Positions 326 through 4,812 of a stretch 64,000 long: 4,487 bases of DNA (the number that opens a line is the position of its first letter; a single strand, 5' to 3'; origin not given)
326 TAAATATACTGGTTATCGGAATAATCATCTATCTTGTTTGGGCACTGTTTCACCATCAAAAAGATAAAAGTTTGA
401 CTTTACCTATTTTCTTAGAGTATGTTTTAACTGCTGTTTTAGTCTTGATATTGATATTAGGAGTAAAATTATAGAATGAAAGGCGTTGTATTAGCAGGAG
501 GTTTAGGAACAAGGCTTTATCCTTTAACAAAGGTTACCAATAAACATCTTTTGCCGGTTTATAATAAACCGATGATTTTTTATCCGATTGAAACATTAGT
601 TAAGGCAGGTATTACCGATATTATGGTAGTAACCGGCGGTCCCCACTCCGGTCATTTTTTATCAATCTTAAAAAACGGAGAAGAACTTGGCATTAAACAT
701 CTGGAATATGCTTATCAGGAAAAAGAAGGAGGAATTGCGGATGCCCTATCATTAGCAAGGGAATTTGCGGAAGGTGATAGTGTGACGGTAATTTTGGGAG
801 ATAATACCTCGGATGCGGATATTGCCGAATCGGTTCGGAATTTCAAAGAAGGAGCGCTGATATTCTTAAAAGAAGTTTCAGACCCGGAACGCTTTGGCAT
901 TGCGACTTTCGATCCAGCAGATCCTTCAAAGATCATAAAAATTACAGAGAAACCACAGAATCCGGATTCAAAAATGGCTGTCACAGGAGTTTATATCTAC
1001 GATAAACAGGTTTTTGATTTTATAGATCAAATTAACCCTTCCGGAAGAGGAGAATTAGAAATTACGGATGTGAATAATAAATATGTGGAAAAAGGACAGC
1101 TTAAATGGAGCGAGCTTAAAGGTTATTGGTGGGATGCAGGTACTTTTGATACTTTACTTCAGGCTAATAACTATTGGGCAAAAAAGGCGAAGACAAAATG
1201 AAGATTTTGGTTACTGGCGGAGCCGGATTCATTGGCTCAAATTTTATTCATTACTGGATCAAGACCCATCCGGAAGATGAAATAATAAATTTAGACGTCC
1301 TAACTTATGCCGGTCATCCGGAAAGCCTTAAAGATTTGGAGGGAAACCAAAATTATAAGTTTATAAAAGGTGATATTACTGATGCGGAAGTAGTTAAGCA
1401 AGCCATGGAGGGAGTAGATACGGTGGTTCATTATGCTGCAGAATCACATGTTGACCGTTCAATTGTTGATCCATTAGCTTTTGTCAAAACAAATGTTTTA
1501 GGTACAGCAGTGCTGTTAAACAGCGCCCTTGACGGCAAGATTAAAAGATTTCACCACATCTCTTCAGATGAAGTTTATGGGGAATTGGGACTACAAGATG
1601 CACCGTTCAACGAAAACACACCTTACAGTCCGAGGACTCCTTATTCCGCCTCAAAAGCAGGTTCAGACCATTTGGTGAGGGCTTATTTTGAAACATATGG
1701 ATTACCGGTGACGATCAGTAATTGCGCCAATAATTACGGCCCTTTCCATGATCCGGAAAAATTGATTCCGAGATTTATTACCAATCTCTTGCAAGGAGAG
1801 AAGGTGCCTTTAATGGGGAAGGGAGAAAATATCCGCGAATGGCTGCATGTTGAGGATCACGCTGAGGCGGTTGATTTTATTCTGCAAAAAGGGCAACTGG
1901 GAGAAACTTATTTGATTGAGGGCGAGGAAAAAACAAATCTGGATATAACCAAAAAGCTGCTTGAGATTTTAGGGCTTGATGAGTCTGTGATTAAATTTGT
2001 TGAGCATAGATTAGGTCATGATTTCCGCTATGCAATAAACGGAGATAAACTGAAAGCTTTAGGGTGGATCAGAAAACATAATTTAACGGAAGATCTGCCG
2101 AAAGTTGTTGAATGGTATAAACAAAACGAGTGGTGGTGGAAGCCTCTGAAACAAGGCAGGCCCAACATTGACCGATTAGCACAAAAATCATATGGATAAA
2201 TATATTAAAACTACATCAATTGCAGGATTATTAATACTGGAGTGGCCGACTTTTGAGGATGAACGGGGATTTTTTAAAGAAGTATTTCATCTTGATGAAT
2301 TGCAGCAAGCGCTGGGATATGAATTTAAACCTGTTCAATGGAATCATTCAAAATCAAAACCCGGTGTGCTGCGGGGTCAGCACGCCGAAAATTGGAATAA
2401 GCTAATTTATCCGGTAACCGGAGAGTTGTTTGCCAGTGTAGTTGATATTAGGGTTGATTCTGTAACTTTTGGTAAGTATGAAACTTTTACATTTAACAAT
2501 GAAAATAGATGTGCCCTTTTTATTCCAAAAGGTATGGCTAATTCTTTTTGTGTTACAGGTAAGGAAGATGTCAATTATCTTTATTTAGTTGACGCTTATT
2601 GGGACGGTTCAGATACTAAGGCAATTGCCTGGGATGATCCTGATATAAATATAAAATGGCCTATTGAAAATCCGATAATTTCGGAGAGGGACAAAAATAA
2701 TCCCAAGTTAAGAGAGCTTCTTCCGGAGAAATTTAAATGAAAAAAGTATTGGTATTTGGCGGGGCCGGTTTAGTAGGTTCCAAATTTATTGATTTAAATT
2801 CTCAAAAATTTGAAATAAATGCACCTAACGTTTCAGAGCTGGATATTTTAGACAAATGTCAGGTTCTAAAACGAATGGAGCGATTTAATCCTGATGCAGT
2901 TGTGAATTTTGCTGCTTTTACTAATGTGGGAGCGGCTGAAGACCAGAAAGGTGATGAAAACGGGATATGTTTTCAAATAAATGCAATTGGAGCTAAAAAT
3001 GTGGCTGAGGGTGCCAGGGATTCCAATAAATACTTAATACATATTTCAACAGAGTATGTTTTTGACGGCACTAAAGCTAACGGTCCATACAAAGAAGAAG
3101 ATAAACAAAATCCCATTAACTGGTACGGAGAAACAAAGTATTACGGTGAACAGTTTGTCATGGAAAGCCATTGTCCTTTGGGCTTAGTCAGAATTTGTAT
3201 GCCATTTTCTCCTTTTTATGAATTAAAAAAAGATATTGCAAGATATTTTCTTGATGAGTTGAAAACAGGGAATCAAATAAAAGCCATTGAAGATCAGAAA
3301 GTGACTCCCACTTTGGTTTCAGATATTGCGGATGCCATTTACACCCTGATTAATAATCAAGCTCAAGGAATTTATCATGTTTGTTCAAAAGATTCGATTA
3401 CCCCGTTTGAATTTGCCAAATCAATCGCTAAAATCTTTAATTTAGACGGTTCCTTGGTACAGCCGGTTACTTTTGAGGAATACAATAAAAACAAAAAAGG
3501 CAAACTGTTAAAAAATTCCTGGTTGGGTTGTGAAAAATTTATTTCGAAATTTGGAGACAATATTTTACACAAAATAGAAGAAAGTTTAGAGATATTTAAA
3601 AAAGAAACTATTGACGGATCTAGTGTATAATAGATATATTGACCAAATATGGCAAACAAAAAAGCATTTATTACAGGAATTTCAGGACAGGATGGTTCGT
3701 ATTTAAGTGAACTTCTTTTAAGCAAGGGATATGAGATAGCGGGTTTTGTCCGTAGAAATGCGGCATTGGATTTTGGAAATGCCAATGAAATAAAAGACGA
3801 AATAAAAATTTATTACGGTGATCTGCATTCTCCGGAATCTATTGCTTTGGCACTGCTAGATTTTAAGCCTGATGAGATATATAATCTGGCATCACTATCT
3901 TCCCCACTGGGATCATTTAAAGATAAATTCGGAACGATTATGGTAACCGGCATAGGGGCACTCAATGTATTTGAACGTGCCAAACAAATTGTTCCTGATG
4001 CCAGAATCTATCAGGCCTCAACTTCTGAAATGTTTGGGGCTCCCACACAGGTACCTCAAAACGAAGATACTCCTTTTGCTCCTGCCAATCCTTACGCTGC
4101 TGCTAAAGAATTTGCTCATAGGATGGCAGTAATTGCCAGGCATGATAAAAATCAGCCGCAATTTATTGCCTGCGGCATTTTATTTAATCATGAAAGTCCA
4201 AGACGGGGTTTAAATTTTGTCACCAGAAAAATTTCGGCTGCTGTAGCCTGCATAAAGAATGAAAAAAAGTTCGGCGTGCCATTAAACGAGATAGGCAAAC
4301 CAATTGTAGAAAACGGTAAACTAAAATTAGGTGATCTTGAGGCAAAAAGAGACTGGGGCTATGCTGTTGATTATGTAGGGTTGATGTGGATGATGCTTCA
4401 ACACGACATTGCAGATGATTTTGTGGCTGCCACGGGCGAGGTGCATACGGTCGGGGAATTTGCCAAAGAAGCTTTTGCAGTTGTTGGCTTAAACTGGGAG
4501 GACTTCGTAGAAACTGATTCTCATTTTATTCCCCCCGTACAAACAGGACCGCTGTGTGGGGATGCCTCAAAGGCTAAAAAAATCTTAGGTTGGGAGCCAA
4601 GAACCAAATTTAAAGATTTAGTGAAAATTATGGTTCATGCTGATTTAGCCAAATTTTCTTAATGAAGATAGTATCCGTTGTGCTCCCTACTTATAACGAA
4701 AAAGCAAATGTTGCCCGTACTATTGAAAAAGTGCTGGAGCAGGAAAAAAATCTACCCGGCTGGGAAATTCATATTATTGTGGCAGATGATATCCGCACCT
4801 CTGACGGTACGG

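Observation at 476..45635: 45-kb near-unidirectional, translationally coupled glycosylation super-operon built around ~19 GT-C membrane glycosyltransferases and five lipid-monosaccharide synthases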

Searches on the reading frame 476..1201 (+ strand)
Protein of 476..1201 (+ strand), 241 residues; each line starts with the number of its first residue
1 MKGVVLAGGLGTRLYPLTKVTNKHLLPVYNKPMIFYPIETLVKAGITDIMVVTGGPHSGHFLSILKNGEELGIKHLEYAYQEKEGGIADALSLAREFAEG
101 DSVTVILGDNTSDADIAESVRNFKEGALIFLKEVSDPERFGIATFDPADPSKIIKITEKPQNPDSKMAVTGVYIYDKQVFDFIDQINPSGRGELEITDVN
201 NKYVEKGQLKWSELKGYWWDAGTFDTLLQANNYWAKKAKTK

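Call 4: search_protein_families(library=pfam, proteins=[window:476-1201:+], max_evalue=0.01)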
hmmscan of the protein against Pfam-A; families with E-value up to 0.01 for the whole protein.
window:476-1201:+ (241 aa): 2 families
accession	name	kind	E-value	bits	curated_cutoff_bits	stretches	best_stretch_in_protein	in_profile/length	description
PF00483.29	NTP_transferase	-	3e-57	194.5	21.2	1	2-234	1-242/245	Nucleotidyl transferase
PF12804.13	NTP_transf_3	-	3.1e-09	37.6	27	1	3-110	1-96/160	MobA-like NTP transferase domain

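Call 55: search_protein_families(library=ncbifam, proteins=[window:476-1201:+], max_evalue=1e-10)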
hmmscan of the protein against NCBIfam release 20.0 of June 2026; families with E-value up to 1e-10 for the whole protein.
window:476-1201:+ (241 aa): 18 families
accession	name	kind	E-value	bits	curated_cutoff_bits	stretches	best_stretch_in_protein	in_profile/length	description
TIGR01207.1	rmlA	equivalog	1.8e-69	234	360.65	1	2-233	1-235/286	glucose-1-phosphate thymidylyltransferase RfbA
TIGR01208.1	rmlA_long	equivalog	5.4e-66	222.9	320.25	1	2-237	1-237/353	glucose-1-phosphate thymidylyltransferase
NF012024.0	PRK15480.1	equivalog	8.2e-58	195.8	588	1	2-235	5-241/292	glucose-1-phosphate thymidylyltransferase RfbA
TIGR03992.1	Arch_glmU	subfamily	1.1e-49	169.4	292.1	1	1-239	1-232/393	bifunctional sugar-1-phosphate nucleotidylyltransferase/acetyltransferase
NF041173.1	Sug_nt_acttase_Thmprot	equivalog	3.4e-36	125.1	600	1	1-239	1-232/405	bifunctional sugar-1-phosphate nucleotidylyltransferase/acetyltransferase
NF041313.1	UDPGP_AglF_Halo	equivalog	1.2e-35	123.1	400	1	1-220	1-220/234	UTP--glucose-1-phosphate uridylyltransferase AglF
TIGR01099.1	galU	equivalog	1.9e-31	109.6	326.8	2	75-229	95-260/261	UTP--glucose-1-phosphate uridylyltransferase GalU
NF052502.1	man1P_GTase_Rv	exception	4.1e-22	78.5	440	1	2-230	2-226/352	mannose-1-phosphate guanylyltransferase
NF045761.1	NAMPUrTaseMurU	equivalog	1.1e-21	77.7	250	1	1-232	1-225/226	N-acetylmuramate alpha-1-phosphate uridylyltransferase MurU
NF009928.0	PRK13389.1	equivalog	5.1e-18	65.2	548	0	2-54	10-62/302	UTP--glucose-1-phosphate uridylyltransferase GalU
TIGR02623.1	G1P_cyt_trans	equivalog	4e-16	59.2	300.25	0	91-236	110-247/255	glucose-1-phosphate cytidylyltransferase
NF007516.0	PRK10122.1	equivalog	5.7e-16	58.5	534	0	2-54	5-57/297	UTP--glucose-1-phosphate uridylyltransferase GalF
TIGR02091.1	glgC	equivalog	4.7e-14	52.2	424.9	1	3-232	3-257/364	glucose-1-phosphate adenylyltransferase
NF003670.0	PRK05293.1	equivalog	1.1e-13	50.9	470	1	3-232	7-256/382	glucose-1-phosphate adenylyltransferase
TIGR01105.1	galF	equivalog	2.9e-13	49.6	659.2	0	2-54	5-57/297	GalU regulator GalF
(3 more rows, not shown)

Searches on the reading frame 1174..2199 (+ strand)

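Call 4: search_protein_families(library=pfam, proteins=[window:1174-2199:+], max_evalue=0.01)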
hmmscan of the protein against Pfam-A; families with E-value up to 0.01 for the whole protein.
window:1174-2199:+ (341 aa): 9 families
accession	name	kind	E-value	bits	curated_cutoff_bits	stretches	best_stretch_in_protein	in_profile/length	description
PF16363.11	GDP_Man_Dehyd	-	4.5e-72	243.7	27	1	12-306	1-327/332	GDP-mannose 4,6 dehydratase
PF01370.27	Epimerase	-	1.6e-66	224.6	20.9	1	11-248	1-239/240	NAD dependent epimerase/dehydratase family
PF01073.25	3Beta_HSD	-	1.8e-21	76.8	22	1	12-232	1-224/280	3-beta hydroxysteroid dehydrogenase/isomerase family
PF02719.21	Polysacc_synt_2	-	8.3e-20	71.6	20.2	1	11-133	1-130/293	Polysaccharide biosynthesis protein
PF07993.18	NAD_binding_4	-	3.5e-15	56.3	20.1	1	13-184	1-204/258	Male sterility protein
PF04321.23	RmlD_sub_bind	-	4.6e-11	42.8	27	1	9-174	1-142/287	RmlD substrate binding domain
PF13460.12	NAD_binding_10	-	4.7e-09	36.8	27.2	1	39-170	19-133/184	NAD(P)H-binding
PF05368.20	NmrA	-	7.4e-05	22.9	27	1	8-92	2-79/298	NmrA-like family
PF00106.31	adh_short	-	0.00066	19.6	26.6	0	11-82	3-72/195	short chain dehydrogenase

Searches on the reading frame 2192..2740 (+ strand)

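Call 4: search_protein_families(library=pfam, proteins=[window:2192-2740:+], max_evalue=0.01)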
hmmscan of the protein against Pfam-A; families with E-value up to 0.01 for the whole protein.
window:2192-2740:+ (182 aa): 1 family
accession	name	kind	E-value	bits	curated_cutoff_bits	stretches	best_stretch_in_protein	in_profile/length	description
PF00908.23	dTDP_sugar_isom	-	9.1e-47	159.3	27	1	8-175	2-168/168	dTDP-4-dehydrorhamnose 3,5-epimerase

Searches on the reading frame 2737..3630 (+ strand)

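Call 4: search_protein_families(library=pfam, proteins=[window:2737-3630:+], max_evalue=0.01)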
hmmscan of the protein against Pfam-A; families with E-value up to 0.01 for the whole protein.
window:2737-3630:+ (297 aa): 6 families
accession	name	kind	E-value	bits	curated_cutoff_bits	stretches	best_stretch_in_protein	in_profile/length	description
PF04321.23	RmlD_sub_bind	-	9.8e-61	205.8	27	1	3-276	2-271/287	RmlD substrate binding domain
PF01370.27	Epimerase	-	5.3e-18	65.8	20.9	1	4-215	1-239/240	NAD dependent epimerase/dehydratase family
PF16363.11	GDP_Man_Dehyd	-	3.5e-13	50.2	27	1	29-153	53-176/332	GDP-mannose 4,6 dehydratase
PF02719.21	Polysacc_synt_2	-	6.6e-06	26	20.2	1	35-118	61-141/293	Polysaccharide biosynthesis protein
PF01073.25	3Beta_HSD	-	0.0001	21.9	22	1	23-144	40-160/280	3-beta hydroxysteroid dehydrogenase/isomerase family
PF07993.18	NAD_binding_4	-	0.00013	21.6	20.1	1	55-147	92-196/258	Male sterility protein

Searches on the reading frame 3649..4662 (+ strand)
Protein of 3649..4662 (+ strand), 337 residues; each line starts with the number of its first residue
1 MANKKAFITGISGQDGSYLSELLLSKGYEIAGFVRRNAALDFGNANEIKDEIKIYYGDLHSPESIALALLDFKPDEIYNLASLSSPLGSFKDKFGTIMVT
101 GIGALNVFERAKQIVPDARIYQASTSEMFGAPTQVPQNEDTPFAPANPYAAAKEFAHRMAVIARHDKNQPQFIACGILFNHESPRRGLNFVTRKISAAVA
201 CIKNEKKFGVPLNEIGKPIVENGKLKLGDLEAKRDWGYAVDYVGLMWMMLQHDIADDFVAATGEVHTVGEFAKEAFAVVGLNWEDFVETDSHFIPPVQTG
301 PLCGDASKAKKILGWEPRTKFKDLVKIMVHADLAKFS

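Call 4: search_protein_families(library=pfam, proteins=[window:3649-4662:+], max_evalue=0.01)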
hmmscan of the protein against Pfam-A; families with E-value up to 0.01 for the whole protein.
window:3649-4662:+ (337 aa): 3 families
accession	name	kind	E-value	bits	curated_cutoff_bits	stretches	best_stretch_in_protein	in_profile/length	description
PF16363.11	GDP_Man_Dehyd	-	6.5e-92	308.9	27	1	7-328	1-332/332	GDP-mannose 4,6 dehydratase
PF01370.27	Epimerase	-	3.9e-49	167.7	20.9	1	7-252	2-227/240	NAD dependent epimerase/dehydratase family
PF04321.23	RmlD_sub_bind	-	3.8e-05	23.3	27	1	6-154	3-130/287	RmlD substrate binding domain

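Call 55: search_protein_families(library=ncbifam, proteins=[window:3649-4662:+], max_evalue=1e-10)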
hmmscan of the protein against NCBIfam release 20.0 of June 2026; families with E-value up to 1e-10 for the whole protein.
window:3649-4662:+ (337 aa): 3 families
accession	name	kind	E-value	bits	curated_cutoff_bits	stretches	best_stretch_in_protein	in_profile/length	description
TIGR01472.1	gmd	equivalog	4.4e-90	302.3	415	1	4-334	1-340/342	GDP-mannose 4,6-dehydratase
TIGR04180.1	EDH_00030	hypoth_equivalog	1.3e-25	90.1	475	1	7-319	2-296/297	NAD-dependent 4,6-dehydratase LegB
TIGR02622.1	CDP_4_6_dhtase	equivalog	3e-13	49.7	278.45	0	2-118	3-122/352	CDP-glucose 4,6-dehydratase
